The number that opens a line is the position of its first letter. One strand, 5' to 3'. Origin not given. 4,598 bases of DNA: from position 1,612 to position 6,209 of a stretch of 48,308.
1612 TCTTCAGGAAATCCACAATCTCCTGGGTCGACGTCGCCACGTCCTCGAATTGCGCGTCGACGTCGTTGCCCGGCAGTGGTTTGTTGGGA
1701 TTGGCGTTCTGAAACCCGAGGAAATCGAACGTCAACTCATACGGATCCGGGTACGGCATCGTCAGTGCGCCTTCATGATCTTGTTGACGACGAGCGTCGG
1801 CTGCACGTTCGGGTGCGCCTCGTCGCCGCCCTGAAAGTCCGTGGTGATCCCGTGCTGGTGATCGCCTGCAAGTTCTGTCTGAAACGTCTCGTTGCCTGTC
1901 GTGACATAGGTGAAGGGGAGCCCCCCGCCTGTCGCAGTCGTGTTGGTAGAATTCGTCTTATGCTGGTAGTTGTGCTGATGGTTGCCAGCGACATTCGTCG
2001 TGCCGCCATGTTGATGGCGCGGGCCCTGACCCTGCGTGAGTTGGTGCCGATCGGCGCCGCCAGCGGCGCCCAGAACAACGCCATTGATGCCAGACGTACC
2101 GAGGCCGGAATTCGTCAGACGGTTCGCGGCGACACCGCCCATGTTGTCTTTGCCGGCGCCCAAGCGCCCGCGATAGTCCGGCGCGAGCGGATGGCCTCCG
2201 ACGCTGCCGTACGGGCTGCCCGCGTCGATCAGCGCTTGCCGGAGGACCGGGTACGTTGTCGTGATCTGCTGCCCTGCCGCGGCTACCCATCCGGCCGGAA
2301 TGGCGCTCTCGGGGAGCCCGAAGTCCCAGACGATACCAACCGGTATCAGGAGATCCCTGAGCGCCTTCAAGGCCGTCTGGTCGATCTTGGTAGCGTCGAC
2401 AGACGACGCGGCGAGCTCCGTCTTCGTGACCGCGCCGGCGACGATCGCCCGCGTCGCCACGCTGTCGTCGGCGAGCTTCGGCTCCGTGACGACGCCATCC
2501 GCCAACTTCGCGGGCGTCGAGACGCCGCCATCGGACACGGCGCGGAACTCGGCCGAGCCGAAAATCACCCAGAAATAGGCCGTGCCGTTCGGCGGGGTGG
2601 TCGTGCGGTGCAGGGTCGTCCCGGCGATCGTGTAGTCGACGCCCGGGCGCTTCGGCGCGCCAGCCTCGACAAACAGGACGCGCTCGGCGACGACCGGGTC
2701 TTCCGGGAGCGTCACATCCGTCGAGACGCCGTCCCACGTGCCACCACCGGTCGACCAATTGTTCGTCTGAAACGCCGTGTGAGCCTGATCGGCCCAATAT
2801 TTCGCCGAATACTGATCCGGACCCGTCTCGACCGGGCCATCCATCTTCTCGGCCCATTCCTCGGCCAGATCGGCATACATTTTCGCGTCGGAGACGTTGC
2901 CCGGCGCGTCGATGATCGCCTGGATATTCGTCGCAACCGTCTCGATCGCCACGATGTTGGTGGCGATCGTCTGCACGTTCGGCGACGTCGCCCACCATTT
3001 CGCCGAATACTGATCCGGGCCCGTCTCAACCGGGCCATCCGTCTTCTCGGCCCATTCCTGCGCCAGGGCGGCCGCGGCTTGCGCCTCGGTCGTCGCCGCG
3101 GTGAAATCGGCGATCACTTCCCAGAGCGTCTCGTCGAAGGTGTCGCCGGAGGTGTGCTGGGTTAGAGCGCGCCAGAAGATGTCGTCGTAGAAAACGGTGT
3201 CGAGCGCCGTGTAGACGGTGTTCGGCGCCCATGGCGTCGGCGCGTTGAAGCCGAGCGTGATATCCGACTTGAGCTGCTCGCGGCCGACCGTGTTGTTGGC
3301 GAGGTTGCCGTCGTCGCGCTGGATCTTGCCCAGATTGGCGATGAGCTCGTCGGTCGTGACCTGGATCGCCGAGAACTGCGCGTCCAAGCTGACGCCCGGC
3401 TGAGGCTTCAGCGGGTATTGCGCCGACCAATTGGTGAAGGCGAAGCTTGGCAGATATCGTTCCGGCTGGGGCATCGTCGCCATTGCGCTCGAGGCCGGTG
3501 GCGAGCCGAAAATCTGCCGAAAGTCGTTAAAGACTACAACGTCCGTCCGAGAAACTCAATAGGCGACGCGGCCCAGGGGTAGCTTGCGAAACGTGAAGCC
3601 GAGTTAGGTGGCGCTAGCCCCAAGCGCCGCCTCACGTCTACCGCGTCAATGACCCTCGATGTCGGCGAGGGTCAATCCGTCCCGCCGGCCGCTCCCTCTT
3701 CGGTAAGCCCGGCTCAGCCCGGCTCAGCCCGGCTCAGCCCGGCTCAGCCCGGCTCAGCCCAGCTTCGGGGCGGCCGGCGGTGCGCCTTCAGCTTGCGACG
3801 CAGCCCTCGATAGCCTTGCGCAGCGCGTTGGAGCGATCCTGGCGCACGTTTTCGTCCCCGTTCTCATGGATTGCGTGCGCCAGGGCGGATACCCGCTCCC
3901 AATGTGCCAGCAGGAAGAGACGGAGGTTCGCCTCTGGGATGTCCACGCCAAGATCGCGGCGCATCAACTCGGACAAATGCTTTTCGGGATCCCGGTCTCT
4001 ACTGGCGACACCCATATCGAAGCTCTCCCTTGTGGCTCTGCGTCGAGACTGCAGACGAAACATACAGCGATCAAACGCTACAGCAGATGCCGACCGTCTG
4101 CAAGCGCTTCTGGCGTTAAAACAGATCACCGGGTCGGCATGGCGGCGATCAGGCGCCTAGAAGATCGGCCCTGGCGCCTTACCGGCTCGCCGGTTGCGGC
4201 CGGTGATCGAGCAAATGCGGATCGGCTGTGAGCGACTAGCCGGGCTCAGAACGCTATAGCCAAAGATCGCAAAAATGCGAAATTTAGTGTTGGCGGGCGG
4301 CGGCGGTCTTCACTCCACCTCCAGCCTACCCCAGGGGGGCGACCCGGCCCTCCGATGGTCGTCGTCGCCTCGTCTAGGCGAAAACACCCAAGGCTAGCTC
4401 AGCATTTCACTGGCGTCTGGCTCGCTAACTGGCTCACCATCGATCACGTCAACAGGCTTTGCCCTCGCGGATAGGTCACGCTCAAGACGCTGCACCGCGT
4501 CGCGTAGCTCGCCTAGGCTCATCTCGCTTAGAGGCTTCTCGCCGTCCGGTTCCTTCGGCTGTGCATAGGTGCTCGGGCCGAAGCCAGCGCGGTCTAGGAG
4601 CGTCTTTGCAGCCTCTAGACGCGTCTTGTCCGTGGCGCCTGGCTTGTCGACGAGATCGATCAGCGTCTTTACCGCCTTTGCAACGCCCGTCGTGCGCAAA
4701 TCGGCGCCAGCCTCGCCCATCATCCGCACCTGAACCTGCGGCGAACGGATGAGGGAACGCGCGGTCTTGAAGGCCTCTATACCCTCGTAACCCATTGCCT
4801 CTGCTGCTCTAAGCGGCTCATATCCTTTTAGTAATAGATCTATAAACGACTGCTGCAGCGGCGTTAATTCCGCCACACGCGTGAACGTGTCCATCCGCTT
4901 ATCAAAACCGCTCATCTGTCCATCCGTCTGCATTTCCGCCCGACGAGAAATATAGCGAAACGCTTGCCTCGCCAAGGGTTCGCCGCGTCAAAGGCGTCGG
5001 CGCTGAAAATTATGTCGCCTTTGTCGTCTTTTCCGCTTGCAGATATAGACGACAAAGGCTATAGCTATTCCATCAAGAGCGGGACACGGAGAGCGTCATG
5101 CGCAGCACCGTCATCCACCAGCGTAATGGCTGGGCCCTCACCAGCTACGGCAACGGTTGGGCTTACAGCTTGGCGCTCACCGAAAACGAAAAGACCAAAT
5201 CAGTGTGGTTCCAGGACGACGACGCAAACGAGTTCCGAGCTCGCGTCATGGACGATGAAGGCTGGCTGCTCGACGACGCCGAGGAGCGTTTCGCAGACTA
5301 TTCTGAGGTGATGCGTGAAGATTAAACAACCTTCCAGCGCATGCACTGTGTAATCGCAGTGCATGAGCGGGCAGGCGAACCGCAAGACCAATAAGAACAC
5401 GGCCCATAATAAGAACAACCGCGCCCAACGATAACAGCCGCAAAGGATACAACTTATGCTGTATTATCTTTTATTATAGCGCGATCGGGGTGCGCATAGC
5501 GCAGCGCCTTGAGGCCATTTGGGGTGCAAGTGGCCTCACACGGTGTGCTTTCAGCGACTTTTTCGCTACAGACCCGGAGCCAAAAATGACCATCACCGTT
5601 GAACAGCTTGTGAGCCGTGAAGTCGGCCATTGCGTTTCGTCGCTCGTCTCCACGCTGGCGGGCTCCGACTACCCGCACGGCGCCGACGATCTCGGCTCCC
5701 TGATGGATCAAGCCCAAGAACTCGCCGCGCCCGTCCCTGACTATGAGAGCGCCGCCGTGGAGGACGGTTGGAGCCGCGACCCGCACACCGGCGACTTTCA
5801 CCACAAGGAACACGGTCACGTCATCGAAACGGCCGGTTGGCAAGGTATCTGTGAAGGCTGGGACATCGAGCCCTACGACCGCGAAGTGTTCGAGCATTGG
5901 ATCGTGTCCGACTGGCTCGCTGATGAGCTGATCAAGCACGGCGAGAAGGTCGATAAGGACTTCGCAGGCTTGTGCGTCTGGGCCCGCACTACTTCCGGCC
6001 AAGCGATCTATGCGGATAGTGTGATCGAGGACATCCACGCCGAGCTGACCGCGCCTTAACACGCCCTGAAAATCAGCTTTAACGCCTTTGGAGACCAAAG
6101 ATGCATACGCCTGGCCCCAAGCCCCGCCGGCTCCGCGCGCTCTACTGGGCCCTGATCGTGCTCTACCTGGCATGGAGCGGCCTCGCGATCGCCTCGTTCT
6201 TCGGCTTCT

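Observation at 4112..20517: Orientation-locked 22-bp intergenic motif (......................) at five gene boundaries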

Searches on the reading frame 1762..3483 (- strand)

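Call 20: search_protein_families(library=phrogs, proteins=[window:1762-3483:-], max_evalue=0.00001)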
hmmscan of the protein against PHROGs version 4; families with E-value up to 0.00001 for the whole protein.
window:1762-3483:- (573 aa): 2 families
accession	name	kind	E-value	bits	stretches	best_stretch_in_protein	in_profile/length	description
phrog_8763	-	tail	6.3e-91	307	1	1-572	225-748/1024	tail protein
phrog_892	-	tail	1.7e-08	34.5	1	315-372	344-400/782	tail fiber protein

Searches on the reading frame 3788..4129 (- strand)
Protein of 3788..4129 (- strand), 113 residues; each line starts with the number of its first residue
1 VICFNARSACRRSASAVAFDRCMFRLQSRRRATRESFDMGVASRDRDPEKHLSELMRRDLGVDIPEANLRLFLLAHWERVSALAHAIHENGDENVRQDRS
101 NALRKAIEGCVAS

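Call 8: search_protein_families(library=phrogs, proteins=[window:3788-4129:-])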
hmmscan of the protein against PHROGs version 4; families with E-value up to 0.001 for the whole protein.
window:3788-4129:- (113 aa): 0 families

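Call 9: search_protein_families(library=pfam, proteins=[window:3788-4129:-])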
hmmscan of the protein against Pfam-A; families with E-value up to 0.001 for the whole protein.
window:3788-4129:- (113 aa): 0 families

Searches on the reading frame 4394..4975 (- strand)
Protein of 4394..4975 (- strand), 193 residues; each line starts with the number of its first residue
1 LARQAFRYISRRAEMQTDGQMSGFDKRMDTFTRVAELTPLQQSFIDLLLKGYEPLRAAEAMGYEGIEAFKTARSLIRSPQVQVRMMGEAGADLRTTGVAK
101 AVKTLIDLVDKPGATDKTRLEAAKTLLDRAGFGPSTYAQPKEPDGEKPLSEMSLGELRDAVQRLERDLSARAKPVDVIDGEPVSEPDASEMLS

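Call 8: search_protein_families(library=phrogs, proteins=[window:4394-4975:-])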
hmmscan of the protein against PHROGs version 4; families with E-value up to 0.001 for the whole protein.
window:4394-4975:- (193 aa): 2 families
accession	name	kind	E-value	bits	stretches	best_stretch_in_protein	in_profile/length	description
phrog_641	-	head and packaging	0.00023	22.7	0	37-86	3-52/162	terminase small subunit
phrog_2538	-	head and packaging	0.00035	21.7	1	96-135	58-96/129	terminase small subunit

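Call 9: search_protein_families(library=pfam, proteins=[window:4394-4975:-])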
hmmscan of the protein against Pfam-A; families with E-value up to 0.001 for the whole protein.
window:4394-4975:- (193 aa): 0 families

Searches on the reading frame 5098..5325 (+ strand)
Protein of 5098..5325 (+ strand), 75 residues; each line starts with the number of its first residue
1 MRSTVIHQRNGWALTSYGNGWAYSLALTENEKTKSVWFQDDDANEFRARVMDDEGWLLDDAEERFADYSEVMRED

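Call 51: search_protein_families(library=pfam, proteins=[window:5098-5325:+], max_evalue=0.05)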
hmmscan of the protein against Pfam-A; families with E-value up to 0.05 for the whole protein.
window:5098-5325:+ (75 aa): 1 family
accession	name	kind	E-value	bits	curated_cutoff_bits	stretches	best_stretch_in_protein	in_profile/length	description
PF16148.10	DUF4856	-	0.0092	15.4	22.3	1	11-64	289-343/358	Domain of unknown function (DUF4856)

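Call 52: search_protein_families(library=phrogs, proteins=[window:5098-5325:+], max_evalue=0.01)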
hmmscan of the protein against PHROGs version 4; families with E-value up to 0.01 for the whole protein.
window:5098-5325:+ (75 aa): 1 family
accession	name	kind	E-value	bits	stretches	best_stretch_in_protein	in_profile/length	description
phrog_17546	-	unknown function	1e-08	36.2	1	8-49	10-49/85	-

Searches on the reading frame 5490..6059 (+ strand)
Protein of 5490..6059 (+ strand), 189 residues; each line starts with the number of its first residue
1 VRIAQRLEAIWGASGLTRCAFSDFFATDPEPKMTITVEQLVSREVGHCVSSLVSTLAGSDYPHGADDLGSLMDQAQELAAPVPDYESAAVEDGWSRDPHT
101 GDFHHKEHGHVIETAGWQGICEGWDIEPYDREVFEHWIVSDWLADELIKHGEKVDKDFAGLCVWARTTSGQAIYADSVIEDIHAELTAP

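Call 8: search_protein_families(library=phrogs, proteins=[window:5490-6059:+])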
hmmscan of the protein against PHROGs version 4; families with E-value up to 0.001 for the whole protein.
window:5490-6059:+ (189 aa): 1 family
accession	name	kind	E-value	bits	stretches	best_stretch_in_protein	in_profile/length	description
phrog_26364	-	unknown function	0.00053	21.1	1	130-185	133-184/196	-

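Call 9: search_protein_families(library=pfam, proteins=[window:5490-6059:+])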
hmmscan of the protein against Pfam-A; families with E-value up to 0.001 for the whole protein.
window:5490-6059:+ (189 aa): 0 families
